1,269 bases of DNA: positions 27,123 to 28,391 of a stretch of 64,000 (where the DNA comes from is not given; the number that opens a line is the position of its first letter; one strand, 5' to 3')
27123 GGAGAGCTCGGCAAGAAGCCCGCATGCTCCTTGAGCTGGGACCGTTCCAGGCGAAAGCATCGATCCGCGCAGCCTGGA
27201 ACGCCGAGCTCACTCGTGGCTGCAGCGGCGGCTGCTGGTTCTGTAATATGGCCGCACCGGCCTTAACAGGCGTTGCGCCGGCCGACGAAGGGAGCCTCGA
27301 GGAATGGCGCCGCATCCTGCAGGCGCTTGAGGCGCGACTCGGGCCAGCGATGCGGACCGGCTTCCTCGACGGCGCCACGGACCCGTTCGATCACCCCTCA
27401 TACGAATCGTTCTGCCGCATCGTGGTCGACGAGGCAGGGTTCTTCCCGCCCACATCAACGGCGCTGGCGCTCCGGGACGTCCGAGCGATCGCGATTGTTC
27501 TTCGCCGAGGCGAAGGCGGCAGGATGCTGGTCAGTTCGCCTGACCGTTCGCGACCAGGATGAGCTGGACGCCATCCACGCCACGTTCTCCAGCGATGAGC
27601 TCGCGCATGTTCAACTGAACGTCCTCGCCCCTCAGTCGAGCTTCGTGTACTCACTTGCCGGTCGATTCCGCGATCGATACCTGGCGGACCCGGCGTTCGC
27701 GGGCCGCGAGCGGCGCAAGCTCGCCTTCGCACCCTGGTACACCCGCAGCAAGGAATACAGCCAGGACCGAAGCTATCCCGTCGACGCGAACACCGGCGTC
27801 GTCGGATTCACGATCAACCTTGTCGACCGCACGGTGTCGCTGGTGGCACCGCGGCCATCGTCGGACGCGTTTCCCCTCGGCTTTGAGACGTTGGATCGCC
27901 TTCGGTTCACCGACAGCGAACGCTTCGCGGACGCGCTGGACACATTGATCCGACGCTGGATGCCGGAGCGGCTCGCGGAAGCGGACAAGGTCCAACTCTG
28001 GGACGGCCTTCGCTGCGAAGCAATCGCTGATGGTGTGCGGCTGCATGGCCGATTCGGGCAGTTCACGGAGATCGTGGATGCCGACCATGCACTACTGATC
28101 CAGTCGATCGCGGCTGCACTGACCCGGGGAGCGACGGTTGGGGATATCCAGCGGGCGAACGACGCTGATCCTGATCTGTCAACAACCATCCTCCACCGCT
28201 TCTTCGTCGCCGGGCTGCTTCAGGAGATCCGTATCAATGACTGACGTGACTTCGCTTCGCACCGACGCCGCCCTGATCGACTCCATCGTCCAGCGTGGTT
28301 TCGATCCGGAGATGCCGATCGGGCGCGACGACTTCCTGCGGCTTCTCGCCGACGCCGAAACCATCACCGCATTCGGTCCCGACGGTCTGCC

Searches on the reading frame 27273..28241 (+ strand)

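Call 6: search_protein_families(library=ncbifam, proteins=[window:27273-28241:+], max_evalue=0.01)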
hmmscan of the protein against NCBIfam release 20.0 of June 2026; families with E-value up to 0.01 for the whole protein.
window:27273-28241:+ (323 aa): 1 family
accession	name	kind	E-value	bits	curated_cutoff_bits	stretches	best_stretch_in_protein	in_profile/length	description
TIGR04517.1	rSAM_PoyD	subfamily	1.4e-32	113.2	325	1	71-317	215-446/446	radical SAM family RiPP maturation amino acid epimerase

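Call 7: search_protein_families(library=pfam, proteins=[window:27273-28241:+], max_evalue=0.01)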
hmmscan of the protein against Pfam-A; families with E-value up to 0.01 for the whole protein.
window:27273-28241:+ (323 aa): 0 families
